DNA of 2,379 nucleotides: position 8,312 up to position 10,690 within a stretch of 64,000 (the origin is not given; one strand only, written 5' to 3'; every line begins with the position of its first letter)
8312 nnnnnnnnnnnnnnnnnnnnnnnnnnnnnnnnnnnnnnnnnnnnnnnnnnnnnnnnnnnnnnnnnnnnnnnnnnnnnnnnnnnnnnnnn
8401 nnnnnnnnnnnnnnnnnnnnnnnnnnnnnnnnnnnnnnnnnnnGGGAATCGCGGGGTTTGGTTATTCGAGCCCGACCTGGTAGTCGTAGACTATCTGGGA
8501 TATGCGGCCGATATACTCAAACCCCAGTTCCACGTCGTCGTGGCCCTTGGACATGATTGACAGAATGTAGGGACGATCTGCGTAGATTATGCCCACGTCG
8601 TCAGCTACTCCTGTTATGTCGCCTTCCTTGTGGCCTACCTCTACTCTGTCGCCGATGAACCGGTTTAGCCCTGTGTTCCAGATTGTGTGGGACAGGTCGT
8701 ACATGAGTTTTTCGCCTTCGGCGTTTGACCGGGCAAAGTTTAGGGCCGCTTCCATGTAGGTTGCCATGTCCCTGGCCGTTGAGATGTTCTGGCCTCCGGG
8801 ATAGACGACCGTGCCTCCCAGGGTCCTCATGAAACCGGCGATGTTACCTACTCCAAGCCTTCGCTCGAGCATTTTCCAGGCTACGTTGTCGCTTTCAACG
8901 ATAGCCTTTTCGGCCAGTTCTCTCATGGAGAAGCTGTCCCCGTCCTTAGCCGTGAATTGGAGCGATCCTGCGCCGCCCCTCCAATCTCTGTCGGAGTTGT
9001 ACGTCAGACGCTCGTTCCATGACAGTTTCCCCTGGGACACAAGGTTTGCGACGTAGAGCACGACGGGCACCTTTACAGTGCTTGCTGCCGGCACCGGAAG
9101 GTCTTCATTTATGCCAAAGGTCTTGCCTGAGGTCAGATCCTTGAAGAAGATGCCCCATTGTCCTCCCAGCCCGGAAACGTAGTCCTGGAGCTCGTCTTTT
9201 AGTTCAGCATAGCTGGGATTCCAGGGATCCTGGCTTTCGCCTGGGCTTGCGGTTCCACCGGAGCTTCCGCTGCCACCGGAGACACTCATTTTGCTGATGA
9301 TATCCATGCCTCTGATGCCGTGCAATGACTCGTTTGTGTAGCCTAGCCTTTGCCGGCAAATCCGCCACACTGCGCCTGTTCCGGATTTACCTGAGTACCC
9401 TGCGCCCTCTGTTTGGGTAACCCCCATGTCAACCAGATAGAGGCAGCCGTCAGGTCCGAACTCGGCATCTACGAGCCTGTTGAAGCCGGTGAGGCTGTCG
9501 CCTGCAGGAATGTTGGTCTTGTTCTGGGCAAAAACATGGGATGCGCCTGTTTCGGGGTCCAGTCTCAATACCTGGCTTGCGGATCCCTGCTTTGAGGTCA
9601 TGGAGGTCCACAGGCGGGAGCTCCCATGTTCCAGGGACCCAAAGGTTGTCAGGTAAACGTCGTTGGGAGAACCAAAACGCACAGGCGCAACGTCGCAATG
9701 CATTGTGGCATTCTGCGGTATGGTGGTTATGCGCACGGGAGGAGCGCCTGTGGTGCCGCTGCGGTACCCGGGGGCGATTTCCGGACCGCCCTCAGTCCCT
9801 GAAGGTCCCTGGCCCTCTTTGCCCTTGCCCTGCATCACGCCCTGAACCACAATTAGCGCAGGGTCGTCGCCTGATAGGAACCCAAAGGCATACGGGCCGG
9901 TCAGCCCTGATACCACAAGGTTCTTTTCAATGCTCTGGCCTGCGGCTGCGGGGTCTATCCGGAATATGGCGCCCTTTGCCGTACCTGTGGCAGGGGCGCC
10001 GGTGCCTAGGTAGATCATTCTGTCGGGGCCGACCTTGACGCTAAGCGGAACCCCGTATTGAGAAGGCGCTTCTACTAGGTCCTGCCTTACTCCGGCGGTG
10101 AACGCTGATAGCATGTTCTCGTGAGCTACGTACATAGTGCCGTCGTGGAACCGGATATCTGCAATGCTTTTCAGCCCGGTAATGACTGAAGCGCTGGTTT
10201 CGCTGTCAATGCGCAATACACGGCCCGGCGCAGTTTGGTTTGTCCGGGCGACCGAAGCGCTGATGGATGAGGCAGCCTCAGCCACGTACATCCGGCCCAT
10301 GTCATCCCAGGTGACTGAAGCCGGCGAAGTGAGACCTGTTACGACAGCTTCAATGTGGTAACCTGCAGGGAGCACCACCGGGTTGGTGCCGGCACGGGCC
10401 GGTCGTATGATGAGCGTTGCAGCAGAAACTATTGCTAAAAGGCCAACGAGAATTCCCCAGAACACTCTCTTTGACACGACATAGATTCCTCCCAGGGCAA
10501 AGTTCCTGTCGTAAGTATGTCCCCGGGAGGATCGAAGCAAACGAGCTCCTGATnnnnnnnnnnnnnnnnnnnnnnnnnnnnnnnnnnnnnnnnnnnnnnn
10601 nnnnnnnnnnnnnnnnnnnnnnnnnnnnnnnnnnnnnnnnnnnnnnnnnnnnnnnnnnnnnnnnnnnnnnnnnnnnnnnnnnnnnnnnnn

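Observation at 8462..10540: Large secreted beta-propeller fused to a degenerate class-A beta-lactamase-like domain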

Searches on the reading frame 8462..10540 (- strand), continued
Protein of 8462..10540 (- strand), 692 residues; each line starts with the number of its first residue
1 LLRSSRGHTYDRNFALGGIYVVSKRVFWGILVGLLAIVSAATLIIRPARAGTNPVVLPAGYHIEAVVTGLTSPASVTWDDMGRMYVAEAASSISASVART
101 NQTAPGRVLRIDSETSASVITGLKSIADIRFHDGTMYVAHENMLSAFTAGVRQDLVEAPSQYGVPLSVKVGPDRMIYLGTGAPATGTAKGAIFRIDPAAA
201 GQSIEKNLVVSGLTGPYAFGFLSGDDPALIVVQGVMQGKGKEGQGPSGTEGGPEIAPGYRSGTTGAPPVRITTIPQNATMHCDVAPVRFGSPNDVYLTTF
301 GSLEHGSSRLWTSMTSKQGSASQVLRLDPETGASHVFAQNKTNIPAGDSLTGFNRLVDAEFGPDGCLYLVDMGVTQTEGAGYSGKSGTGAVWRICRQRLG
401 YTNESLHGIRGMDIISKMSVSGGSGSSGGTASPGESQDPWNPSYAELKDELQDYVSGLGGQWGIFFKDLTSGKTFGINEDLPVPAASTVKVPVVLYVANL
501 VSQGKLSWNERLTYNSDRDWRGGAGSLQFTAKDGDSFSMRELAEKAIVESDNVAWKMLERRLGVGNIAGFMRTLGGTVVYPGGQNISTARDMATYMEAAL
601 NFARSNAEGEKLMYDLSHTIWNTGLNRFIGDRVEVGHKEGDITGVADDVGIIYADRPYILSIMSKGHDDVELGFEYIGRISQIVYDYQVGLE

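Call 59: list_cluster_members(proteins=[P0001, P0015, P0007, P0032, P0034, P0035, P0036, P0041, P0045, P0097])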
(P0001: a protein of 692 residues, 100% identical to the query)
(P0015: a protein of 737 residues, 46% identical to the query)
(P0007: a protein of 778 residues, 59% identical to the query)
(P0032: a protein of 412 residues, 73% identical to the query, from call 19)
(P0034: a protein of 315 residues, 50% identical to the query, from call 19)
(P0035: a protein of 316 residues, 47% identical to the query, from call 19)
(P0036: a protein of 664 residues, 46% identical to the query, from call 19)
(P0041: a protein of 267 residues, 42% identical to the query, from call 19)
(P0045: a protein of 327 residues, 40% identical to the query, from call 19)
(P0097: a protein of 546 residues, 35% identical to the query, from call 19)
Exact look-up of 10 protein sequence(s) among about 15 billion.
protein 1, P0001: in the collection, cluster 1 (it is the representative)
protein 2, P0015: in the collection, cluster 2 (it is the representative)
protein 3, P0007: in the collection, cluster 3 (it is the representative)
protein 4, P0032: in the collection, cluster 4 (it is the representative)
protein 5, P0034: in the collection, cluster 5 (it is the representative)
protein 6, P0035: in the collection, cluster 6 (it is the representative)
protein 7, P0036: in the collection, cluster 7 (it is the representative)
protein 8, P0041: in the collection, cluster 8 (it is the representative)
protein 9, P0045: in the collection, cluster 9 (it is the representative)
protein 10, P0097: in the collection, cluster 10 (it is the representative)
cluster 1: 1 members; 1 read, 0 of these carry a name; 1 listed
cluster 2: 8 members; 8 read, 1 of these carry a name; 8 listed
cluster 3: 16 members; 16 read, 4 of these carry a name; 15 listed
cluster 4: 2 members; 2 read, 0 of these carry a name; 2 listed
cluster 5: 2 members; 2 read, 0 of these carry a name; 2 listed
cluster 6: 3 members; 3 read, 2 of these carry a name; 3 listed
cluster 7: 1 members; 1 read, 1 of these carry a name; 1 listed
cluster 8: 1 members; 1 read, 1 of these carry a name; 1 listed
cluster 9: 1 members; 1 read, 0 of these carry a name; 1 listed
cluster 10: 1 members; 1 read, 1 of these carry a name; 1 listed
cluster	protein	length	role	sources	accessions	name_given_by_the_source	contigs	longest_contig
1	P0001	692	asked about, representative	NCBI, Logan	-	-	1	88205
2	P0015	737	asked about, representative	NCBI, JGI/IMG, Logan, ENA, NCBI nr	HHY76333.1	MAG TPA: hypothetical protein GX500_06150 [Firmicutes bacterium] | hypothetical protein [Candidatus Fermentithermobacillaceae bacterium]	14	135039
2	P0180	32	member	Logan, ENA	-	-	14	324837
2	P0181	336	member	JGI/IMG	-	-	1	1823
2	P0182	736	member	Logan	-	-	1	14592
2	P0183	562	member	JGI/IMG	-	-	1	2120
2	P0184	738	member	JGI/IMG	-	-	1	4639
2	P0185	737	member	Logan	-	-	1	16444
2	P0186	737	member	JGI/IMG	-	-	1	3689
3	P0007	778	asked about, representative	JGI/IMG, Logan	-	beta-lactamase class A/glucose/arabinose dehydrogenase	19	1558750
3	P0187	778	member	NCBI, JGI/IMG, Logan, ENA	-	beta-lactamase class A/glucose/arabinose dehydrogenase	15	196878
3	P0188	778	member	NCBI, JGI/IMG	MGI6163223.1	MAG: serine hydrolase [Bacillota bacterium] | beta-lactamase class A/glucose/arabinose dehydrogenase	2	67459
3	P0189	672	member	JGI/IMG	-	beta-lactamase class A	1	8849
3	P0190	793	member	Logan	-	-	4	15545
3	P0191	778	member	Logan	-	-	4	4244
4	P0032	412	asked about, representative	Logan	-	-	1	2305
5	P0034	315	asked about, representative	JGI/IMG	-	-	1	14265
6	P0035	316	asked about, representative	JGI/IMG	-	-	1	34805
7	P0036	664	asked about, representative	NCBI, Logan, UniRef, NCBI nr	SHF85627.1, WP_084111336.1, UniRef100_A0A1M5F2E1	Beta-lactamase class A [Caldanaerobius fijiensis DSM 17918] | Beta-lactamase class A n=1 Tax=Caldanaerobius fijiensis DSM 17918 TaxID=1121256 ... | serine hydrolase [Caldanaerobius fijiensis]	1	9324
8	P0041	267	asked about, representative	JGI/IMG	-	beta-lactamase class A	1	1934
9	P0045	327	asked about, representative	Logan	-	-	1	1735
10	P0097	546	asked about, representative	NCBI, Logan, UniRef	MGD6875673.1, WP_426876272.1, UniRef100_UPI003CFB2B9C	serine hydrolase [Bacillus infantis] | serine hydrolase n=1 Tax=Bacillus infantis TaxID=324767 RepID=UPI003CFB2B9C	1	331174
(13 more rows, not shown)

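Call 80: search_protein_families(library=ncbifam, proteins=[P0015, P0007], max_evalue=0.00001)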
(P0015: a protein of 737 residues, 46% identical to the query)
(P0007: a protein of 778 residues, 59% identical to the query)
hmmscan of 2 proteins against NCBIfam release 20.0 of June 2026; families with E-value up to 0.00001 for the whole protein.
P0015 (737 aa): 8 families
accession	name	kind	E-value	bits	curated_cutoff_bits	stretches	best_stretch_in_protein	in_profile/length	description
NF033103.1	bla_class_A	equivalog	1.5e-18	66.9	200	1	494-621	2-128/257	class A beta-lactamase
NF033206.1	ScyE_fam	subfamily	1.1e-16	61.4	80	1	39-121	241-323/333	ScyD/ScyE family protein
TIGR02604.1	Piru_Ver_Nterm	subfamily_domain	1.1e-12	48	122.2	1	52-276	14-202/367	PVC-type heme-binding CxxCH protein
NF012099.1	SubclassA2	equivalog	8.3e-10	38.2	320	1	490-729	2-269/275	class A beta-lactamase, subclass A2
NF047556.1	blaACA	exception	1.6e-08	34.1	592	1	499-620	46-167/298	ACA family class A beta-lactamase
NF000232.1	lactamase_L2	exception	2.4e-06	27.2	540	1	504-618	57-169/303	L2 family extended-spectrum class A beta-lactamase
NF033099.1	bla_Exo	exception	4.1e-06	26.4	650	1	499-619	58-180/312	Exo family class A beta-lactamase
NF000538.1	classA_carba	equivalog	8.3e-06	25.4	390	0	505-621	9-124/254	carbapenem-hydrolyzing class A beta-lactamase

P0007 (778 aa): 8 families
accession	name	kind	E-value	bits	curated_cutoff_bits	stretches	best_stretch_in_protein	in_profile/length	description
NF033206.1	ScyE_fam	subfamily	6.4e-23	81.8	80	1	39-142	241-328/333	ScyD/ScyE family protein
NF033103.1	bla_class_A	equivalog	7.3e-17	61.4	200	1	548-664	13-128/257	class A beta-lactamase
TIGR02604.1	Piru_Ver_Nterm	subfamily_domain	2e-11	43.9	122.2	0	430-491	312-365/367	PVC-type heme-binding CxxCH protein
TIGR03606.1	non_repeat_PQQ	subfamily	6.8e-08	31.7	434.55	0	260-322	219-272/454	glucose/sorbosone family PQQ-dependent dehydrogenase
NF047556.1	blaACA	exception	1.6e-07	30.8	592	1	510-663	21-167/298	ACA family class A beta-lactamase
NF012099.1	SubclassA2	equivalog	1.2e-06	27.9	320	0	555-661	24-132/275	class A beta-lactamase, subclass A2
NF000275.2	blaPLA_ORN_TER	exception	3.7e-06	26.2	550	0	553-664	45-155/291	PLA/ORN/TER family class A beta-lactamase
NF012142.0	blaSME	exception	7.6e-06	25.3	650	0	548-662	48-161/294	SME family carbapenem-hydrolyzing class A beta-lactamase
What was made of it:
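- On Ambler class A beta-lactamase: Complete relatives score 61-67 bits (call 80).
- Closest known: Soluble PQQ-dependent glucose/aldose/sorbosone dehydrogenases. Different: Even complete members score 32 bits against a cut-off of 435 for TIGR03606 (call 80).
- Tried and rejected: One complete relative marginally reaches ScyE_fam, at 81.8 bits against a cut-off of 80, over only part of the model (call 80).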

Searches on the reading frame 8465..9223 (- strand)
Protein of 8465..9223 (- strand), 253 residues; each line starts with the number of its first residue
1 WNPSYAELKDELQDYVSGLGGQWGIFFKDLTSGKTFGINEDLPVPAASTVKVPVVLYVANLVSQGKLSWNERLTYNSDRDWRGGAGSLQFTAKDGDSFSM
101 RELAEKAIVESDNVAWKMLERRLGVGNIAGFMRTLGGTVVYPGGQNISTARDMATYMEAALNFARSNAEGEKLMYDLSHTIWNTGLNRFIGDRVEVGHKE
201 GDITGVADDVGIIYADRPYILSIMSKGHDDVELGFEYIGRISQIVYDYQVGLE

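Call 19: search_protein_representatives(protein=window:8465-9223:-)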
Query: 253 residues. Proteins with E-value up to 0.001 (for the whole library): 6787; up to 1e-10: 1823; up to 1e-30: 130. The best 150 are listed.
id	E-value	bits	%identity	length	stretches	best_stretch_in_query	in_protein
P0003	8.0e-140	481.0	83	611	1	1-251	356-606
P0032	2.2e-121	420.6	73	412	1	1-253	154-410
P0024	5.1e-114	396.5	70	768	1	1-252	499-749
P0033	3.4e-111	387.2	70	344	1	1-253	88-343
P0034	1.4e-77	277.0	50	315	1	4-250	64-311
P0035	2.0e-71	256.9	47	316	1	3-252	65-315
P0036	2.3e-71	256.7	46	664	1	2-251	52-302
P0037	8.7e-71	254.8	49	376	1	2-250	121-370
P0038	8.8e-69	248.2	50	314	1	4-249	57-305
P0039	1.1e-68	247.9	46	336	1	4-250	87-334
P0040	1.9e-64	234.0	47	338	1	3-249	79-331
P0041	7.2e-56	205.9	42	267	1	2-252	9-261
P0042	1.5e-50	188.5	44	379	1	2-248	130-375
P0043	2.5e-46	174.6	40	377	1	8-249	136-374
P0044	2.3e-45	171.5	43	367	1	5-249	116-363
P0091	2.9e-37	145.0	38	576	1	5-250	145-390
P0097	5.2e-37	144.1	35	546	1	9-246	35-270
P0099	9.1e-37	143.3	38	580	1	7-248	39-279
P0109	7.6e-36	140.3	34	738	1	8-249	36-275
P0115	3.9e-35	138.0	36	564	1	7-248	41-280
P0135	4.1e-33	131.4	35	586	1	4-248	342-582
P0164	5.2e-30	121.2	34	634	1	5-248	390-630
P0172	1.6e-29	119.6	35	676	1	6-248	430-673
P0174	2.6e-29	118.9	37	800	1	23-228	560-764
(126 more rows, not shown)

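Call 54: search_protein_families(library=pfam, proteins=[P0036, P0091, P0097, P0099, P0109, P0135, P0164, P0172, P0174, P0115], max_evalue=0.001)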
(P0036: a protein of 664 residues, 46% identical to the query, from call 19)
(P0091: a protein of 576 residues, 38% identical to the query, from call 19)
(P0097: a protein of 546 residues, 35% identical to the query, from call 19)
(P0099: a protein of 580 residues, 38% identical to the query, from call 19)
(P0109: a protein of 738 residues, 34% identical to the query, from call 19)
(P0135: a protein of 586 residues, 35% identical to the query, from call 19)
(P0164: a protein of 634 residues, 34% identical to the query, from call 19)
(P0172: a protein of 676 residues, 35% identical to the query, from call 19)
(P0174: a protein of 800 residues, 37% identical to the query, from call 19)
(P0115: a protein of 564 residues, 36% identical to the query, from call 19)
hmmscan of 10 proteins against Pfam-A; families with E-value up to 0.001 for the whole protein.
P0036 (664 aa): 3 families
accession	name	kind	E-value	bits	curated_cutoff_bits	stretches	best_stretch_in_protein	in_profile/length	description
PF13354.11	Beta-lactamase2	-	1.8e-51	174.9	22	1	74-276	1-214/214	Beta-lactamase enzyme family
PF12671.13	Amidase_6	-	2.7e-45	154.8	23.2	1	497-657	2-160/163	Putative amidase domain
PF00144.29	Beta-lactamase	-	0.00059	19.5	27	0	87-167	43-113/329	Beta-lactamase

P0091 (576 aa): 2 families
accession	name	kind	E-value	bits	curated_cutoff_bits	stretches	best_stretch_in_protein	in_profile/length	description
PF13354.11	Beta-lactamase2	-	1.8e-56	191.3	22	1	164-365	1-213/214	Beta-lactamase enzyme family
PF00144.29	Beta-lactamase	-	3.4e-09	36.8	27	1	160-254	12-112/329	Beta-lactamase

P0097 (546 aa): 6 families
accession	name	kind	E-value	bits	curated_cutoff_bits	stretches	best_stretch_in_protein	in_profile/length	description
PF13354.11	Beta-lactamase2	-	4.1e-43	147.7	22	1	51-250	2-214/214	Beta-lactamase enzyme family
PF08239.17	SH3_3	-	7.4e-16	58.5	27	2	301-334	16-51/54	Bacterial SH3 domain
PF00905.27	Transpeptidase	-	4.3e-08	33.2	22.1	1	66-160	36-127/299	Penicillin binding protein transpeptidase domain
PF06347.19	SH3_4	-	8.9e-06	25.8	24.1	0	515-544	21-51/56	Bacterial SH3 domain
PF07653.23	SH3_2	-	0.00011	22.2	21.8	0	526-542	31-47/55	Variant SH3 domain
PF00768.25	Peptidase_S11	-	0.00016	21.6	27.6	0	63-147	28-115/239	D-alanyl-D-alanine carboxypeptidase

P0099 (580 aa): 4 families
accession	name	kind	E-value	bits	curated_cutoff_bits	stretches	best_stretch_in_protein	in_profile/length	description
PF13354.11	Beta-lactamase2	-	1e-45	156.2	22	1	57-257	2-214/214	Beta-lactamase enzyme family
PF13529.12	Peptidase_C39_2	-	6.5e-30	105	24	1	422-553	1-143/143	Peptidase_C39 like family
PF00905.27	Transpeptidase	-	1.1e-06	28.5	22.1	1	78-166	42-127/299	Penicillin binding protein transpeptidase domain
PF00768.25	Peptidase_S11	-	4.5e-05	23.5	27.6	1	62-164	20-128/239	D-alanyl-D-alanine carboxypeptidase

P0109 (738 aa): 4 families
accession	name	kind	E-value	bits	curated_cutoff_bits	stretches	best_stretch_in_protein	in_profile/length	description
PF09587.15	PGA_cap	-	4.1e-75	253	27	1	433-670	2-254/255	Bacterial capsule synthesis protein PGA_cap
PF13354.11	Beta-lactamase2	-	8.3e-41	140.1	22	1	53-252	2-214/214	Beta-lactamase enzyme family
PF00768.25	Peptidase_S11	-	1.7e-07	31.4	27.6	1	64-189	27-168/239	D-alanyl-D-alanine carboxypeptidase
PF00905.27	Transpeptidase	-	8.2e-07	28.9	22.1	1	68-162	36-127/299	Penicillin binding protein transpeptidase domain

P0135 (586 aa): 2 families
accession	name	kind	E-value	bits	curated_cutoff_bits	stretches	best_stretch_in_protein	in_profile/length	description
PF04122.17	CW_binding_2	-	3.9e-57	191.2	24.9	3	123-210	1-72/73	Cell wall binding domain 2 (CWB2)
PF13354.11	Beta-lactamase2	-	3.6e-39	134.8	22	1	362-559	1-213/214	Beta-lactamase enzyme family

P0164 (634 aa): 2 families
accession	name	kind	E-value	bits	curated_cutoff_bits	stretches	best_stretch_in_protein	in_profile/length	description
PF04122.17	CW_binding_2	-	1e-62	209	24.9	3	256-343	1-70/73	Cell wall binding domain 2 (CWB2)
PF13354.11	Beta-lactamase2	-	5.3e-43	147.3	22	1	409-607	1-213/214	Beta-lactamase enzyme family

P0172 (676 aa): 3 families
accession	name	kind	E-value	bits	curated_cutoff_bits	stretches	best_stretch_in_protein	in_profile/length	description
PF13354.11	Beta-lactamase2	-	3e-50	171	22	1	448-650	1-213/214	Beta-lactamase enzyme family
PF00144.29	Beta-lactamase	-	5.1e-07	29.6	27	1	438-542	3-116/329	Beta-lactamase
PF00905.27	Transpeptidase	-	0.00036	20.3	22.1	1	464-566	36-134/299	Penicillin binding protein transpeptidase domain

P0174 (800 aa): 4 families
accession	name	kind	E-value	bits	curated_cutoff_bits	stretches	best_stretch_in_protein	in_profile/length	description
PF09587.15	PGA_cap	-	1.9e-73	247.5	27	1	223-462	1-254/255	Bacterial capsule synthesis protein PGA_cap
PF13354.11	Beta-lactamase2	-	2.1e-42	145.3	22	1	562-760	2-213/214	Beta-lactamase enzyme family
PF07833.16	Cu_amine_oxidN1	-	1.9e-20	73.2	24.2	1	57-146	11-100/108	Copper amine oxidase N-terminal domain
PF00905.27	Transpeptidase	-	1.1e-07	31.8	22.1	1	579-674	38-130/299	Penicillin binding protein transpeptidase domain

P0115 (564 aa): 5 families
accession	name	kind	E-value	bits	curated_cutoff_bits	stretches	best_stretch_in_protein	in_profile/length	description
PF13354.11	Beta-lactamase2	-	3.4e-43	147.9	22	1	59-258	2-214/214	Beta-lactamase enzyme family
PF00905.27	Transpeptidase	-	2.3e-06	27.5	22.1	1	75-171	37-130/299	Penicillin binding protein transpeptidase domain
PF00768.25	Peptidase_S11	-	1.1e-05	25.4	27.6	1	73-165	30-127/239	D-alanyl-D-alanine carboxypeptidase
PF06347.19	SH3_4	-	6.6e-05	23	24.1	0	296-342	5-52/56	Bacterial SH3 domain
PF07653.23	SH3_2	-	0.00024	21.1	21.8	0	314-345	20-53/55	Variant SH3 domain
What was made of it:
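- Closest known: 3cjm. Same: Members are often fused to cell-wall modules (call 54).
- Other members of the same hydrolase family are fused to CWB2, SH3_3/4, Amidase_6, Peptidase_C39_2, PGA_cap and Cu_amine_oxidN1 (call 54). Relatives are fused to PGA_cap, which belongs to poly-gamma-glutamate capsule synthesis, and to Peptidase_C39_2 (call 54). Several partner domains of relatives are classic peptidoglycan-binding modules: SH3, CWB2 and Amidase_6 (call 54).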

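Call 80: search_protein_families(library=ncbifam, proteins=[P0034], max_evalue=0.00001)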
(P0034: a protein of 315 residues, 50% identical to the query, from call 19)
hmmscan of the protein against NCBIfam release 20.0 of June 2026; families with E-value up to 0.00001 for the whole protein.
P0034 (315 aa): 3 families
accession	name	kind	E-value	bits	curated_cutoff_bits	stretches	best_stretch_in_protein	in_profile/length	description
NF033103.1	bla_class_A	equivalog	9e-18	64.3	200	1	72-309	2-256/257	class A beta-lactamase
NF012099.1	SubclassA2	equivalog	5e-12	45.5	320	1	68-198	2-134/275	class A beta-lactamase, subclass A2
NF000538.1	classA_carba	equivalog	6.9e-06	25.6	390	0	85-205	11-130/254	carbapenem-hydrolyzing class A beta-lactamase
